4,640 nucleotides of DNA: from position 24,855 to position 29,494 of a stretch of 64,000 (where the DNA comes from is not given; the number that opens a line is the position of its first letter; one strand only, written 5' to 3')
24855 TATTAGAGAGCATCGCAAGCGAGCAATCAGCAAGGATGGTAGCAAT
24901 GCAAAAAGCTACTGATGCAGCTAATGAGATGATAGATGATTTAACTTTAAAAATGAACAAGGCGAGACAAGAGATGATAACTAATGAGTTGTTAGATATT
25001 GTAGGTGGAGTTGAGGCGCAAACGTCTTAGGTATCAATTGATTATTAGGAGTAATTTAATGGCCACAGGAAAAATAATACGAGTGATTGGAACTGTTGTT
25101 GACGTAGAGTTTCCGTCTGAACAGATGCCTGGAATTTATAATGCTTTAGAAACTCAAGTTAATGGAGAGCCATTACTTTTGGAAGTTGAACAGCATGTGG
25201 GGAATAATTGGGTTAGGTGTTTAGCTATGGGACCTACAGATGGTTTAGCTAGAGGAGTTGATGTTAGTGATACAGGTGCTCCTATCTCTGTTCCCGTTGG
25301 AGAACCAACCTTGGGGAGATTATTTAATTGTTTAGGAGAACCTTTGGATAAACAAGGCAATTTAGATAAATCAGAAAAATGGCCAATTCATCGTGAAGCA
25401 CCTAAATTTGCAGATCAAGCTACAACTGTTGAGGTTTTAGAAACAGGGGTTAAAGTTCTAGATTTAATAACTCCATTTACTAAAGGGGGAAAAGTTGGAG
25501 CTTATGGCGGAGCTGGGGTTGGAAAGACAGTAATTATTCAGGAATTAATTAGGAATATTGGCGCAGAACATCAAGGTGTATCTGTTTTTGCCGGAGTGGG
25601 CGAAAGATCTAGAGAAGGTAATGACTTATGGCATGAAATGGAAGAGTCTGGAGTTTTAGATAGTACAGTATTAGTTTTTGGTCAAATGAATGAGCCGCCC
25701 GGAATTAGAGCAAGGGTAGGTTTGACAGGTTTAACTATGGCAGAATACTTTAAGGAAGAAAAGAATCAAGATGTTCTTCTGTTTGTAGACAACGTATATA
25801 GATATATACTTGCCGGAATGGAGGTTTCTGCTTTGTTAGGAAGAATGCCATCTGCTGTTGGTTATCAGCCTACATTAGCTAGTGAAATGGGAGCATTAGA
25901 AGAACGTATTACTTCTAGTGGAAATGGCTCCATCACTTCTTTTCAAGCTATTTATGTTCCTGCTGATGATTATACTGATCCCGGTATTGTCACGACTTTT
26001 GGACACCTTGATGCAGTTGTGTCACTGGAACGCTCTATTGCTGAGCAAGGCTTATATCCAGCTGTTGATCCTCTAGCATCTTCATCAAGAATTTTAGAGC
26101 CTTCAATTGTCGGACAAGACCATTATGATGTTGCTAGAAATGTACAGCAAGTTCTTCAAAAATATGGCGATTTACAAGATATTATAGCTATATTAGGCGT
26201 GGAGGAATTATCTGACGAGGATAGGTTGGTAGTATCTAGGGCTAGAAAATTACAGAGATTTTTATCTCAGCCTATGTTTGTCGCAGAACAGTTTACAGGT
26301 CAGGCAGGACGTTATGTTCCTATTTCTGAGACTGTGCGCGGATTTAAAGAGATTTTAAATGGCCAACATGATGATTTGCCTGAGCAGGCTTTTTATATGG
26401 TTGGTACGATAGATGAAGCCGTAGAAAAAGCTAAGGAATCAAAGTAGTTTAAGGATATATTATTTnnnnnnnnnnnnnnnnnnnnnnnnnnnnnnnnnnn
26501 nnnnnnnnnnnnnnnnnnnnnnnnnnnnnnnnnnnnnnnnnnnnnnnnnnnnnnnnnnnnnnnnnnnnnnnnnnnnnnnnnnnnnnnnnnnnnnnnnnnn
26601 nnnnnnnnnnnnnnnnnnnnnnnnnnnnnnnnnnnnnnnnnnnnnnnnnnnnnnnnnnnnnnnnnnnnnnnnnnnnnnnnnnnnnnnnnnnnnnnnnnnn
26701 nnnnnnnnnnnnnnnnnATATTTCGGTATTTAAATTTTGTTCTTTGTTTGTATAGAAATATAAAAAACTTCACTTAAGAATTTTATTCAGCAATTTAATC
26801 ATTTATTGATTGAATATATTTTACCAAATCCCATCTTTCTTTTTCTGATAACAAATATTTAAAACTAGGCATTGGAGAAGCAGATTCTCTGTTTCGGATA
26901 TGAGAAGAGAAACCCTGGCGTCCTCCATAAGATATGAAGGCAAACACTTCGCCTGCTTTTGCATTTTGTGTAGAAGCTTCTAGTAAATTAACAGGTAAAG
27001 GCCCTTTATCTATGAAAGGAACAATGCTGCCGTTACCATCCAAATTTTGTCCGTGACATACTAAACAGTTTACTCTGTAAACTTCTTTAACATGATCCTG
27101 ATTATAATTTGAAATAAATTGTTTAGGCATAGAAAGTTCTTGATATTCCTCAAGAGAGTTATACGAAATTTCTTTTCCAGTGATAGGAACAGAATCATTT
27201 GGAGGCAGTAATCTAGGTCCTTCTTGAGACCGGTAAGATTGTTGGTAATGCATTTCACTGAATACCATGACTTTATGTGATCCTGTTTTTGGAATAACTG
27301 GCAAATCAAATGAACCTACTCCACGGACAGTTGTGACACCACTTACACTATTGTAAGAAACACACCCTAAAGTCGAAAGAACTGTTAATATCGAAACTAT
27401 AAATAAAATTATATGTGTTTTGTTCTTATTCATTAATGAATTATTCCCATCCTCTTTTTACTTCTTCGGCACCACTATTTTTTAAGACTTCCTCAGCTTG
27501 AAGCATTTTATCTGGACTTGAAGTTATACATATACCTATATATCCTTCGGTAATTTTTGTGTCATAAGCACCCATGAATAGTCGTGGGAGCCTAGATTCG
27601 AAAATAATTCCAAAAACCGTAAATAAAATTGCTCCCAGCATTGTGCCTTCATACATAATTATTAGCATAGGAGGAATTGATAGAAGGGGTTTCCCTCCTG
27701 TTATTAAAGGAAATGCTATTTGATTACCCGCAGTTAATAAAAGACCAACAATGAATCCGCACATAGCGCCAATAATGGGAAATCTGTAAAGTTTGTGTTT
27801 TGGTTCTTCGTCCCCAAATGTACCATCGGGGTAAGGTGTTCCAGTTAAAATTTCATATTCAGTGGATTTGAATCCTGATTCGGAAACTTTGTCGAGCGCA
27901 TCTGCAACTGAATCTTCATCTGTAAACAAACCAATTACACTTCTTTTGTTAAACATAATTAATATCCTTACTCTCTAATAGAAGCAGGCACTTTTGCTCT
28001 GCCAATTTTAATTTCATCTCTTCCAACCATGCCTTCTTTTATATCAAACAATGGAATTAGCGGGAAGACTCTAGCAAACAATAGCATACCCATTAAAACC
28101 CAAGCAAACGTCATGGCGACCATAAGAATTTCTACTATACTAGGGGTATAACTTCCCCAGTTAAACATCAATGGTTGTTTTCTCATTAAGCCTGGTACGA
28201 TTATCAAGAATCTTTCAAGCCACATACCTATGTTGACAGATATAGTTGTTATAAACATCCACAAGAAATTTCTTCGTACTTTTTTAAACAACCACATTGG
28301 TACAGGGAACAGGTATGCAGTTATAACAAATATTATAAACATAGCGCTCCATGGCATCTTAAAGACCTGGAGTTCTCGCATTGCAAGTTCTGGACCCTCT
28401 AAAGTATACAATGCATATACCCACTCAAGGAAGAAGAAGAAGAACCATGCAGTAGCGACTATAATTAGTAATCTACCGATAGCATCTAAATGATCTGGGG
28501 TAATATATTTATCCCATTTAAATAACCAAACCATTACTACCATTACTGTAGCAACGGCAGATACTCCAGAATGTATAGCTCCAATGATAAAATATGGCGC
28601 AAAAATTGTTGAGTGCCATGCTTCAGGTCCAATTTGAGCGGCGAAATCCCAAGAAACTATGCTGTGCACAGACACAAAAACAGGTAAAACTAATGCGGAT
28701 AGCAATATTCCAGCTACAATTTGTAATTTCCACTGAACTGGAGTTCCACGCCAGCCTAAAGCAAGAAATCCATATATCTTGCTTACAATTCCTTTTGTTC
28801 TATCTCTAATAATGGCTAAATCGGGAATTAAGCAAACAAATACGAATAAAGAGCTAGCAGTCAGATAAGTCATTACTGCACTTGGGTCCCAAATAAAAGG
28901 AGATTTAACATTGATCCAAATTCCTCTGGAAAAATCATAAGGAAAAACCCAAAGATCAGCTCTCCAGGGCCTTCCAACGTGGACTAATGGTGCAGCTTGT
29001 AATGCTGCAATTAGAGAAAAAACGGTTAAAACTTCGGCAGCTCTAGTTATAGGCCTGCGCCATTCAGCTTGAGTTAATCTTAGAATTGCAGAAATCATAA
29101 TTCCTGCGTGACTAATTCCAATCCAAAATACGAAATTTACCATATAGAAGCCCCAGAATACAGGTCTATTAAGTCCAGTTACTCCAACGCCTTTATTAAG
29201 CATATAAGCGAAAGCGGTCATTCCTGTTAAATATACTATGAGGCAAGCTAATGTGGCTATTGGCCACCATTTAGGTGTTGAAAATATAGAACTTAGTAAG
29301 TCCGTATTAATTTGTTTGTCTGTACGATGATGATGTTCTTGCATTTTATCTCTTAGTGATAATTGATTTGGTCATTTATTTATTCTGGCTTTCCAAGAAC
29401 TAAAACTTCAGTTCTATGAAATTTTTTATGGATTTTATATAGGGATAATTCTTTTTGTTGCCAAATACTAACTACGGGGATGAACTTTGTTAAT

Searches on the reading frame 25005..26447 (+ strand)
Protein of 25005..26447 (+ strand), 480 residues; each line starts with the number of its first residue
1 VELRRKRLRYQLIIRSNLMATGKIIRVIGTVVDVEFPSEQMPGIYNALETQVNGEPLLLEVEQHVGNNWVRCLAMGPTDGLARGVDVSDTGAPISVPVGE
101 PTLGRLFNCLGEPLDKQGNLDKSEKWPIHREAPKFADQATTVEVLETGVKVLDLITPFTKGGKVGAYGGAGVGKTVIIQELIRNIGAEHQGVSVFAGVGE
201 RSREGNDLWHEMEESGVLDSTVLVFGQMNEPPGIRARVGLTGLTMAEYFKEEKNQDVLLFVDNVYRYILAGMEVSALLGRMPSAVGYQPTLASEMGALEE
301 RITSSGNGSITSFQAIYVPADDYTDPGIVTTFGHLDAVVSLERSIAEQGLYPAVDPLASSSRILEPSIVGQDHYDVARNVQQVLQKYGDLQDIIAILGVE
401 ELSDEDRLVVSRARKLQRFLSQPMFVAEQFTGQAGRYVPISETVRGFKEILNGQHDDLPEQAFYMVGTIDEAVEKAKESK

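Call 26: search_protein_families(library=ncbifam, proteins=[window:25005-26447:+], max_evalue=0.00001)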
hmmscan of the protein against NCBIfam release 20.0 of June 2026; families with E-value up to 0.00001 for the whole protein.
window:25005-26447:+ (480 aa): 35 families (the best 25 are shown)
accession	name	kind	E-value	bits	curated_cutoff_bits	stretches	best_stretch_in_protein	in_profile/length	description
TIGR01039.1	atpD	equivalog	1.6e-237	788.8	462.85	1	21-478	2-461/462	F0F1 ATP synthase subunit beta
TIGR03305.1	alt_F1F0_F1_bet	exception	2.2e-179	596.9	752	1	22-472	1-449/449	alternate F1F0 ATPase, F1 subunit beta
NF045858.1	glide_MMOB1670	exception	2.9e-151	505.5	850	1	19-478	227-692/705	MMOB1670 family gliding motility ATPase complex subunit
NF045934.1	MSC_0618_beta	exception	6.3e-126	420.8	570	1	22-470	1-448/451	MSC_0618 family F1-like ATPase beta subunit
TIGR02546.1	III_secr_ATP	equivalog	4.3e-67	226.7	604.75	1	19-426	4-407/423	type III secretion system ATPase SctN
TIGR03496.1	FliI_clade1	equivalog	1.7e-65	221.5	619.1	1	22-428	1-402/414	flagellar protein export ATPase FliI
TIGR01026.1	fliI_yscN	subfamily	5e-65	219.9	379.5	1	15-430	18-428/440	FliI/YscN family ATPase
TIGR03498.1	FliI_clade3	equivalog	8.2e-63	212.5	587.45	1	22-423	1-400/418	flagellar protein export ATPase FliI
TIGR03497.1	FliI_clade2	equivalog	3e-62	210.9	629.8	1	22-424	1-396/413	flagellar protein export ATPase FliI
NF005391.0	PRK06936.1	equivalog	6e-55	186.8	657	1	15-424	18-421/439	type III secretion system ATPase SctN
NF006575.0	PRK09099.1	subfamily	8.7e-53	179.6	706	1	7-423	13-423/443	type III secretion system ATPase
NF006012.0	PRK08149.1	equivalog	1.1e-49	169.6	594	1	74-430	63-419/431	type III secretion system ATPase SctN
NF006290.1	PRK08472.1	equivalog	3e-49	168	644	1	90-423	86-415/433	flagellar protein export ATPase FliI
NF005295.0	PRK06820.1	equivalog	7e-48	163.7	690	1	6-423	15-421/440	EscN/YscN/HrcN family type III secretion system ATPase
NF005535.1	PRK07196.1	equivalog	8.6e-46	156.8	715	1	80-430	76-423/434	flagellar protein export ATPase FliI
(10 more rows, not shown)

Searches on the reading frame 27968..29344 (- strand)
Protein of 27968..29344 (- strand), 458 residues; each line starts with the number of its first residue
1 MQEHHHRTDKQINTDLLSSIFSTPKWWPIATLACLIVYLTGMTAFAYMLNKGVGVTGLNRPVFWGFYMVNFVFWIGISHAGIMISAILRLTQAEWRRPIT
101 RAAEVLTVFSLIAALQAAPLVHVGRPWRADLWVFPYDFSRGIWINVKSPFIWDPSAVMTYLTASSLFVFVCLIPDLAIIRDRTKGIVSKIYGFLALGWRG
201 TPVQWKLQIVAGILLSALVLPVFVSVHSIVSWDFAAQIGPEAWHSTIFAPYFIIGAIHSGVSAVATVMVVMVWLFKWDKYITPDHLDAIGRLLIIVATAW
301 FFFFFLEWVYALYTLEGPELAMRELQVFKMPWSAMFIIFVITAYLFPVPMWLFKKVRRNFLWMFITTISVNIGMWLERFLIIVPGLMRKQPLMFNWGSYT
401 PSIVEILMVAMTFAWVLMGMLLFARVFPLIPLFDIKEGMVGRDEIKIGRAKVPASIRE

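Call 26: search_protein_families(library=ncbifam, proteins=[window:27968-29344:-], max_evalue=0.00001)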
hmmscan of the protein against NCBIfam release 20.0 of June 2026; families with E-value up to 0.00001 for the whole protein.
window:27968-29344:- (458 aa): 1 family
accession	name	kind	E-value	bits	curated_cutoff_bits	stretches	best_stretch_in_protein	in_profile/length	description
NF045798.1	DsrP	equivalog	3e-16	59.8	350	1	26-170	12-142/346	sulfate reduction electron transfer complex DsrMKJOP subunit DsrP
